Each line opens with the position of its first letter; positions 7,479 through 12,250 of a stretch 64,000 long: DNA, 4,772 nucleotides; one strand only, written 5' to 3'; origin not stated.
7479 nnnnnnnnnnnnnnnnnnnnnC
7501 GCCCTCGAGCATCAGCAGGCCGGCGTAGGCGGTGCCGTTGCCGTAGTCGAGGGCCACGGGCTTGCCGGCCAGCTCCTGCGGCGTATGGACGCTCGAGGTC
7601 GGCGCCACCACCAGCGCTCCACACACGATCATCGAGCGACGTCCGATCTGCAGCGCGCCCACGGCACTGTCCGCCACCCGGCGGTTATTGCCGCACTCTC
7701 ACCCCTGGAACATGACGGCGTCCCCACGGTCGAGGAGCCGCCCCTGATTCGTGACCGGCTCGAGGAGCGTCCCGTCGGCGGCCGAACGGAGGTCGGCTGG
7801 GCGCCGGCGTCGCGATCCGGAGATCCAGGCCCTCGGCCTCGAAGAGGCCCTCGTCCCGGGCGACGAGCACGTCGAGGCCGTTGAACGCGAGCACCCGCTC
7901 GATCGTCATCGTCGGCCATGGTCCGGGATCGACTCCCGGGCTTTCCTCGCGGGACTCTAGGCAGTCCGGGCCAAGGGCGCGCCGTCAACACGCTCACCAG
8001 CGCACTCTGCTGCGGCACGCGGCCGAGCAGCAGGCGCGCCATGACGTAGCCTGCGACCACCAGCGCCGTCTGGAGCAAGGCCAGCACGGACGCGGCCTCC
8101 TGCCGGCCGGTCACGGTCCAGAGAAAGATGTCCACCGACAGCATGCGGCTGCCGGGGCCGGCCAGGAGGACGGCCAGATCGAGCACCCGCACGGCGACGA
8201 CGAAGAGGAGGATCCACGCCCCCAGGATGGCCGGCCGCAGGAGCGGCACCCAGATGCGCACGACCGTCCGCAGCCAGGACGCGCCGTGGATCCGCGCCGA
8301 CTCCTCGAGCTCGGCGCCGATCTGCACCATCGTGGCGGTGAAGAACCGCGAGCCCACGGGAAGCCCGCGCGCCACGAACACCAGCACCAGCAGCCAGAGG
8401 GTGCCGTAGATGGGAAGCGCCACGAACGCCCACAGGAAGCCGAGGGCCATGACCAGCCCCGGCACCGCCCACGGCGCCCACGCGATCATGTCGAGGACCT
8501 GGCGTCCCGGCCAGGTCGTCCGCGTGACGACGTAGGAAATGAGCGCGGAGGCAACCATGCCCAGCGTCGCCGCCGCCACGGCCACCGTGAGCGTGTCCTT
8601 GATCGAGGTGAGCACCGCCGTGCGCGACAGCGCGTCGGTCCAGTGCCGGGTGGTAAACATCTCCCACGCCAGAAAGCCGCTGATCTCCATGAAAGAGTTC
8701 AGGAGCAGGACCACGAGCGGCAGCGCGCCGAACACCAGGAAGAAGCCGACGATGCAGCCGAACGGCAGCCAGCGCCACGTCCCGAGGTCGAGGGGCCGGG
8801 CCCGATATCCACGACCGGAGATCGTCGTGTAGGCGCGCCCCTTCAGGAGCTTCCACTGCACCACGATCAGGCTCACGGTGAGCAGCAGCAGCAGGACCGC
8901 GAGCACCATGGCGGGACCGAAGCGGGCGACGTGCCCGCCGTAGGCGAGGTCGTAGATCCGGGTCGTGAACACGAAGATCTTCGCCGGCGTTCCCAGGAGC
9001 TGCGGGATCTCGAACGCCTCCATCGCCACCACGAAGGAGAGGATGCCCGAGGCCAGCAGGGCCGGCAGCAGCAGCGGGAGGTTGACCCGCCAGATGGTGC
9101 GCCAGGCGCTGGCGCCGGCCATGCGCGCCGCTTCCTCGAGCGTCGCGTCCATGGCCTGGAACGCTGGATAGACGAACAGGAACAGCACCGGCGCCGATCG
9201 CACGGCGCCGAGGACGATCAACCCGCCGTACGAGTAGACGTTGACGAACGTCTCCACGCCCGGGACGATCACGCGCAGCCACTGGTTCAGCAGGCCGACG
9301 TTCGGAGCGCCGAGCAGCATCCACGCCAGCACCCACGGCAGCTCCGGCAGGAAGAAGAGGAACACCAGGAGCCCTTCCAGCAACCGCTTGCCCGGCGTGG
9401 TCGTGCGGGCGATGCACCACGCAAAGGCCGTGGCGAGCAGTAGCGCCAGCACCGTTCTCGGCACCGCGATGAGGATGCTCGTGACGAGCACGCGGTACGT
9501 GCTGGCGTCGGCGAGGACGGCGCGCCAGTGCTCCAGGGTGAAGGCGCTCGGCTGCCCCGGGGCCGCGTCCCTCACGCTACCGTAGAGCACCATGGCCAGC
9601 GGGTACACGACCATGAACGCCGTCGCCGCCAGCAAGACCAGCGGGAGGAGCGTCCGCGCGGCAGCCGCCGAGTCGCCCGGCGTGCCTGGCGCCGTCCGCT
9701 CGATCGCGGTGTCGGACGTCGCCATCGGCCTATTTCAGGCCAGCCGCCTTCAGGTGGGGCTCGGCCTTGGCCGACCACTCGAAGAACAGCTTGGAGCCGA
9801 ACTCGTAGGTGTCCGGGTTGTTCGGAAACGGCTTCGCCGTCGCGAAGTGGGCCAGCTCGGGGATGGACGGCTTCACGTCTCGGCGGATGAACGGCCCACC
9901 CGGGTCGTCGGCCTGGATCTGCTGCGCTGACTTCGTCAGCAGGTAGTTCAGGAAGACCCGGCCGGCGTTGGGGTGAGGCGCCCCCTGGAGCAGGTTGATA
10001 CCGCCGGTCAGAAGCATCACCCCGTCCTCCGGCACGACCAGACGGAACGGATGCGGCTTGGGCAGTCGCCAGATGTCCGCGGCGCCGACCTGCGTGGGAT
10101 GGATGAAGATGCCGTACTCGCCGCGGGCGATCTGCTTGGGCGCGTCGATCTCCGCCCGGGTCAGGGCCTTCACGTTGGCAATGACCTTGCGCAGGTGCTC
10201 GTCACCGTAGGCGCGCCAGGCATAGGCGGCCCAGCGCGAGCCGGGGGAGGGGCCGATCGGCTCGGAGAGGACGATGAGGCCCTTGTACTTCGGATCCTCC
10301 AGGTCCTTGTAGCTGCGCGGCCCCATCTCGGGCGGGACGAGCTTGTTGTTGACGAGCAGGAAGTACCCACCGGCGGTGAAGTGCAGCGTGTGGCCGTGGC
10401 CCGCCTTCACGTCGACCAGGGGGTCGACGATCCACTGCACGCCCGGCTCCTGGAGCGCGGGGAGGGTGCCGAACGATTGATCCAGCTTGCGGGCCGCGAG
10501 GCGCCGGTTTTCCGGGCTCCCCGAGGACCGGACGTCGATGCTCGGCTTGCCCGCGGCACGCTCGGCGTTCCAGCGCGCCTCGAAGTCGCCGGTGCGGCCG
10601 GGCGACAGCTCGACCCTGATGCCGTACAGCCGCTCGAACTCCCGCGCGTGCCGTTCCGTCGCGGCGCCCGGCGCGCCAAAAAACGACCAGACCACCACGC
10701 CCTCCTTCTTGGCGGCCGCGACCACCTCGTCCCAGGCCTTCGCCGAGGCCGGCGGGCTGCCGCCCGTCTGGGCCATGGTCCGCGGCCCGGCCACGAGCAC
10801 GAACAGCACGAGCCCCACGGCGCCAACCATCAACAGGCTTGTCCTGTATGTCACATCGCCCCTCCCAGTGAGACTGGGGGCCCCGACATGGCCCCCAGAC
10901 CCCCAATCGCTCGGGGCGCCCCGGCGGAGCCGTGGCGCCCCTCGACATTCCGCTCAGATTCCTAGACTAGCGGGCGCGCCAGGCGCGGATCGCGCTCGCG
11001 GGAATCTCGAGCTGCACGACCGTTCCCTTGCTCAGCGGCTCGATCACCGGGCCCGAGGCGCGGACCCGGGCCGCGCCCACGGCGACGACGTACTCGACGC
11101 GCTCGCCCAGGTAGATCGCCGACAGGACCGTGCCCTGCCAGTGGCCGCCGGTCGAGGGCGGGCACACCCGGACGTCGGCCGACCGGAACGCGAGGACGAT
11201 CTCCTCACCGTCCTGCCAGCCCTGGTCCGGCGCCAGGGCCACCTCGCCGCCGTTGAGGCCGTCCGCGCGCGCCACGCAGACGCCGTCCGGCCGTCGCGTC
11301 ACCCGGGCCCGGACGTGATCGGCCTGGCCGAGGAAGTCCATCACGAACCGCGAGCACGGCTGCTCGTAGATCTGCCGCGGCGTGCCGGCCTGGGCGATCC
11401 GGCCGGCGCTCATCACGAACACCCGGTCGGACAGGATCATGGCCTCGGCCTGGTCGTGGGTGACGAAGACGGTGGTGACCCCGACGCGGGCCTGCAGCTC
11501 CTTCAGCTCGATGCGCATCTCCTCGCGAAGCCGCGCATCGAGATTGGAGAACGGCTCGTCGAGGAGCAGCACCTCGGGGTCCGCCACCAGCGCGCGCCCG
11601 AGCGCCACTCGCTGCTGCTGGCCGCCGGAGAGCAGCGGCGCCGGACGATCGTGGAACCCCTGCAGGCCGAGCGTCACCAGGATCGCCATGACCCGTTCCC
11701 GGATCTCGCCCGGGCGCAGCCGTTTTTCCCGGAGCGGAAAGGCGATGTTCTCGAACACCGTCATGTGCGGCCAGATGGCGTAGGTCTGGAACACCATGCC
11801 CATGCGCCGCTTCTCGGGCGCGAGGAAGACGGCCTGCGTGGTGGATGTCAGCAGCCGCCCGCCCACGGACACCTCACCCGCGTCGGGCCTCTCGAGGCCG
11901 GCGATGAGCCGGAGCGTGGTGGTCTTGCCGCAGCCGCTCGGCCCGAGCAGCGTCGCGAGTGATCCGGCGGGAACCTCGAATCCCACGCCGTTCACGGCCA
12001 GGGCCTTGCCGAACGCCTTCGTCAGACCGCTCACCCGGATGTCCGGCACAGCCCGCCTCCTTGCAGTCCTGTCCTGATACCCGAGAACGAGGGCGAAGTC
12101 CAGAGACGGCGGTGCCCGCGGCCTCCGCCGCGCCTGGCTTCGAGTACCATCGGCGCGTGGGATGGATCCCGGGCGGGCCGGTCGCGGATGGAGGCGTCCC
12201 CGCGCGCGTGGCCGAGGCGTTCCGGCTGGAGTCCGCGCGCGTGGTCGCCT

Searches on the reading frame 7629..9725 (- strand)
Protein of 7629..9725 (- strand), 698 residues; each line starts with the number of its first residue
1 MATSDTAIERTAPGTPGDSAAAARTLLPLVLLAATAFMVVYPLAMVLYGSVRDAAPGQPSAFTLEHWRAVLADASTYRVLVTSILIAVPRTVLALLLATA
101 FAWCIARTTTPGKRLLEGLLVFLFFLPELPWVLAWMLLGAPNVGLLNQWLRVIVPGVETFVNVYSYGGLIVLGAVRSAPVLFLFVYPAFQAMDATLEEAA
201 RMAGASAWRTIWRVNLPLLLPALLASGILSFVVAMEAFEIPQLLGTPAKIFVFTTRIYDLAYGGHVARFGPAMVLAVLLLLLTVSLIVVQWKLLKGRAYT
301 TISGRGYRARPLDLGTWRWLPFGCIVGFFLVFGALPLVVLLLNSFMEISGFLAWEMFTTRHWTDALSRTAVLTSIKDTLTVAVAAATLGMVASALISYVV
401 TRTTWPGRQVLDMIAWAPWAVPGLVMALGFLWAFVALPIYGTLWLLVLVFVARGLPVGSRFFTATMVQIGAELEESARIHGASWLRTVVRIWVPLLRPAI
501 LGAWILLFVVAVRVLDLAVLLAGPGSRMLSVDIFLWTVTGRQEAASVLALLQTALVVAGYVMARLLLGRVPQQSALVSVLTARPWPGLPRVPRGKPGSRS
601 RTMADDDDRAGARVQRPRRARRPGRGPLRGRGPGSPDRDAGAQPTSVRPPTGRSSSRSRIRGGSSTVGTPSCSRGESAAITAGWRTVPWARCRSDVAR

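Call 47: search_protein_families(library=pfam, proteins=[window:7629-9725:-], max_evalue=0.001)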
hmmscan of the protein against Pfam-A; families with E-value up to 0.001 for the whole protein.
window:7629-9725:- (698 aa): 1 family
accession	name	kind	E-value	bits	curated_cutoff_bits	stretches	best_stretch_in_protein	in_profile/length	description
PF00528.27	BPD_transp_1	-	4.7e-13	49.7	26.4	2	107-288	11-173/184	Binding-protein-dependent transport system inner membrane component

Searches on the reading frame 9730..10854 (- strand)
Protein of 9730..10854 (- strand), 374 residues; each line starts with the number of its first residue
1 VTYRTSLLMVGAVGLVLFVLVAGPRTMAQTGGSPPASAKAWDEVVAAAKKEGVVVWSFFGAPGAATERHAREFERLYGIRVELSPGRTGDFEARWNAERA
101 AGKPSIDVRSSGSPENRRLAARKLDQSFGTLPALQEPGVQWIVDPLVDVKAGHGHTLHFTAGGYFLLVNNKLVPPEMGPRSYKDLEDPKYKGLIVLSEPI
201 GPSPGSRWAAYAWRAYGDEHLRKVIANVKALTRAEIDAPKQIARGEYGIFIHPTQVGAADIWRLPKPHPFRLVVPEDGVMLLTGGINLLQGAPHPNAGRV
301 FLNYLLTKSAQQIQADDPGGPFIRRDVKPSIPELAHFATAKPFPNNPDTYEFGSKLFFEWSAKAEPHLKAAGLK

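Call 47: search_protein_families(library=pfam, proteins=[window:9730-10854:-], max_evalue=0.001)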
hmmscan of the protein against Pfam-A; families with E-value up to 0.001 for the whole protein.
window:9730-10854:- (374 aa): 4 families
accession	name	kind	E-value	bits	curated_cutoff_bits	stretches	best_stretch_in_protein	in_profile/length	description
PF13416.11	SBP_bac_8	-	7.3e-13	49.4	27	1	70-323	3-261/279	Bacterial extracellular solute-binding protein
PF13531.11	SBP_bac_11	-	1.4e-12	48.4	25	1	62-315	9-222/227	Bacterial extracellular solute-binding protein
PF13343.11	SBP_bac_6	-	1e-11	45.3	24.6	1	149-338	50-235/245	Bacterial extracellular solute-binding protein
PF01547.30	SBP_bac_1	-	4.4e-08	33.9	26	1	63-312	7-307/307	Bacterial extracellular solute-binding protein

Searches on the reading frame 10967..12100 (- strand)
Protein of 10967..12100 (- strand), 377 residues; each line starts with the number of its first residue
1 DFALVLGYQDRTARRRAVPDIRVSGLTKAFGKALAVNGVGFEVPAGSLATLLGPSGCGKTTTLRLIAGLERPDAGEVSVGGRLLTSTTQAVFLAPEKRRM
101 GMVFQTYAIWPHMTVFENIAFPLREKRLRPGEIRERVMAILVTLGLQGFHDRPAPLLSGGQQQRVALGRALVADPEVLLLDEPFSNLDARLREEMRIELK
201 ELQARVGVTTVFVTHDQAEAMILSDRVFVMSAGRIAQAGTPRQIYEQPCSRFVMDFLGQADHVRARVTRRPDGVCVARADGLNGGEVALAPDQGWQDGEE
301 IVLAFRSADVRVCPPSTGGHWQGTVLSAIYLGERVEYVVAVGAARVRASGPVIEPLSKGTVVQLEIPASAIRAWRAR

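Call 47: search_protein_families(library=pfam, proteins=[window:10967-12100:-], max_evalue=0.001)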
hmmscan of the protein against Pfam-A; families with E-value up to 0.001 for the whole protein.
window:10967-12100:- (377 aa): 3 families
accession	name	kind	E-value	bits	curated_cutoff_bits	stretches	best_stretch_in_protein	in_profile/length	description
PF00005.33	ABC_tran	-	2e-33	116.3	25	1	37-184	2-136/137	ABC transporter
PF13304.12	AAA_21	-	1.5e-07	32.2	27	1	140-217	221-300/304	AAA domain, putative AbiEii toxin, Type IV TA system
PF08402.16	TOBE_2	-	9.6e-06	26.1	21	1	306-372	4-74/76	TOBE domain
